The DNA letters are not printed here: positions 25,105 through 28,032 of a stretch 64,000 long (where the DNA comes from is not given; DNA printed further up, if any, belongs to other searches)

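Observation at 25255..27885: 876-aa secreted protein with two copies of an uncharacterised '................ ... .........' module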

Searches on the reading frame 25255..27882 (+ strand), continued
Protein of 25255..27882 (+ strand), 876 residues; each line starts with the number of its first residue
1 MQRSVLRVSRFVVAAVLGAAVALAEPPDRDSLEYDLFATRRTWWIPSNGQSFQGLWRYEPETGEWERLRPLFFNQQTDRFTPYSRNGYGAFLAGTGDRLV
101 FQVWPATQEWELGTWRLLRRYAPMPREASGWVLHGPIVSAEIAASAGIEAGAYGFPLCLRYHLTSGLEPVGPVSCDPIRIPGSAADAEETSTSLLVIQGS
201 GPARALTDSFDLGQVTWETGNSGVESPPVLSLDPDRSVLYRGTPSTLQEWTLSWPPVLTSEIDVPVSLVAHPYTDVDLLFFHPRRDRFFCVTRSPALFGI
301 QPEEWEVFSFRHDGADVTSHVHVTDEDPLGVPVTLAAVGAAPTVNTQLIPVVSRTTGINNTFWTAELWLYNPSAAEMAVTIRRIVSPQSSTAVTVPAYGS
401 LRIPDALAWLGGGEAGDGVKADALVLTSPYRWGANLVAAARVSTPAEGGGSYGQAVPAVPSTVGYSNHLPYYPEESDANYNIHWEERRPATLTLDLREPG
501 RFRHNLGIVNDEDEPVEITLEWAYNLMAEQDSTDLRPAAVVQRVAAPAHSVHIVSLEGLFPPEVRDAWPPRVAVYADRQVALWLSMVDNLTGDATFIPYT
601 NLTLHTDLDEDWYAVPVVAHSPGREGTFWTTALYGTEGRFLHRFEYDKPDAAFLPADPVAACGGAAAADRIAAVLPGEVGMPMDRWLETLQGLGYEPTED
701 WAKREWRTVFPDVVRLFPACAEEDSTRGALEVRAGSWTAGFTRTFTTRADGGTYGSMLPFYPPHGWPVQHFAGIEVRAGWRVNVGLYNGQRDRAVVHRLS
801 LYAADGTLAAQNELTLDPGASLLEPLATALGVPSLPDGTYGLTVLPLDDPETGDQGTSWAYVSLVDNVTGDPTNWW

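Call 45: find_encoding_contigs(protein=P0003, flank=10000, max_places=2)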
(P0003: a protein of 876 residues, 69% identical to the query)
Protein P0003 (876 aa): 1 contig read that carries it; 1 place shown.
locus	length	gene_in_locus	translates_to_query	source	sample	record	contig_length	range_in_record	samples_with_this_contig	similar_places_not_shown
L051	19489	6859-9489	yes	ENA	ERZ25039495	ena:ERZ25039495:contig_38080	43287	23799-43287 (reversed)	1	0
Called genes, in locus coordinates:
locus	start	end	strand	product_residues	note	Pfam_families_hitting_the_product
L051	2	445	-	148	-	PF01592:NifU_N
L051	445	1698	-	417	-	PF00155:Aminotran_1_2, PF00266:Aminotran_5, PF01053:Cys_Met_Meta_PP (faint), PF01041:DegT_DnrJ_EryC1 (weak), PF01212:Beta_elim_lyase (faint)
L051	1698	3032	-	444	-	PF19295:SufBD_N, PF01458:SUFBD_core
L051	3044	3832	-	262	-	PF02463:SMC_N (faint), PF00005:ABC_tran, PF13304:AAA_21 (faint)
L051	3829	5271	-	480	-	PF19295:SufBD_N, PF01458:SUFBD_core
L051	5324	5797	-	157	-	PF02082:Rrf2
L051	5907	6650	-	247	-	PF03009:GDPD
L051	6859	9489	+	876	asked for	-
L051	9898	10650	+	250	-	PF00795:CN_hydrolase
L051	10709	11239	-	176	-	PF02469:Fasciclin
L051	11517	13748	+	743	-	PF00999:Na_H_Exchanger, PF02254:TrkA_N, PF00359:PTS_EIIA_2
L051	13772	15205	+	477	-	PF00224:PK, PF02887:PK_C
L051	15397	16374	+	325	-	PF13349:DUF4097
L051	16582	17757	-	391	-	PF01321:Creatinase_N, PF00557:Peptidase_M24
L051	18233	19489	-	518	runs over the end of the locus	-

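Call 79: list_cluster_members(proteins=[P0001, P0004, P0008, P0211, P0221, P0231, P0232, P0244, P0207, P0268])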
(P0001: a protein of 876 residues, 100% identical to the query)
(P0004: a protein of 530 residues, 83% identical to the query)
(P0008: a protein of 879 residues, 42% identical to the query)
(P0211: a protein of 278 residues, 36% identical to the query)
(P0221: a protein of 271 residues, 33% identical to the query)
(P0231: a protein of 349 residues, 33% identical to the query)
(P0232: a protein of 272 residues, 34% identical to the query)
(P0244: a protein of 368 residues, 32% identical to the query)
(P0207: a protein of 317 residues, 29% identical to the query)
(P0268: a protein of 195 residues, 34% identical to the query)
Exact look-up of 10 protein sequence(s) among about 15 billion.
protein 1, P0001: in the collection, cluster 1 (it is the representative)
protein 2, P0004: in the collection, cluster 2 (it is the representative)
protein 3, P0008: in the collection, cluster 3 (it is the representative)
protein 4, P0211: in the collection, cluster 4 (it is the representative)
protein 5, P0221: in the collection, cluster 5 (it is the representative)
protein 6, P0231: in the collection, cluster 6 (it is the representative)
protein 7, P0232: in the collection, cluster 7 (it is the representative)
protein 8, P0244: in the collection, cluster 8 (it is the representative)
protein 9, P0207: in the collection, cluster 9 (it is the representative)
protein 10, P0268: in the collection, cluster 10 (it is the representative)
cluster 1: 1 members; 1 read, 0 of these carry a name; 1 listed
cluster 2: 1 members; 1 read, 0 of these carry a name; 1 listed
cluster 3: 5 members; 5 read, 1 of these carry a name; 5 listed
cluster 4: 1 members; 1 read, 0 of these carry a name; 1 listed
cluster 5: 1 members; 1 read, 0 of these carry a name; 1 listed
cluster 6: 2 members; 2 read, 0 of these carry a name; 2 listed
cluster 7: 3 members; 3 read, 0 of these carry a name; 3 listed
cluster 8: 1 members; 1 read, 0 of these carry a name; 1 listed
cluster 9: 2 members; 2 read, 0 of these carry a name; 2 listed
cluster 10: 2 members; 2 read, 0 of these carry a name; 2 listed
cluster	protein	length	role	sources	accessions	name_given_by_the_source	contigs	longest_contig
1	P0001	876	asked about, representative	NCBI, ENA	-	-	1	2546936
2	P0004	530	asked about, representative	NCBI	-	-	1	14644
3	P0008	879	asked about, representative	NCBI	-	-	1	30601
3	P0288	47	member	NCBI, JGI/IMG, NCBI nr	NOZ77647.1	MAG: hypothetical protein GXP48_00430 [Acidobacteria bacterium] | hypothetical protein [Acidobacteriota bacterium]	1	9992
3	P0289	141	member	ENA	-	-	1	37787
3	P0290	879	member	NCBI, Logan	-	-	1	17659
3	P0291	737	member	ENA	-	-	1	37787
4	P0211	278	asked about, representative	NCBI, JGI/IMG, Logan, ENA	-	-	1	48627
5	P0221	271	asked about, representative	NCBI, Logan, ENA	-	-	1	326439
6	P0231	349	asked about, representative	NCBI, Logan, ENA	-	-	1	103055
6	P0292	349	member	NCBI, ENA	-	-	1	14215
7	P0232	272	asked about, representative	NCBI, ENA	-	-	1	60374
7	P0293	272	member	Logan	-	-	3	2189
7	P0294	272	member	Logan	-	-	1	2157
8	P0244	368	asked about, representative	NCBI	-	-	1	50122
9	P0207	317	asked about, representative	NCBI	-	-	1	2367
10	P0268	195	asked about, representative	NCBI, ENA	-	-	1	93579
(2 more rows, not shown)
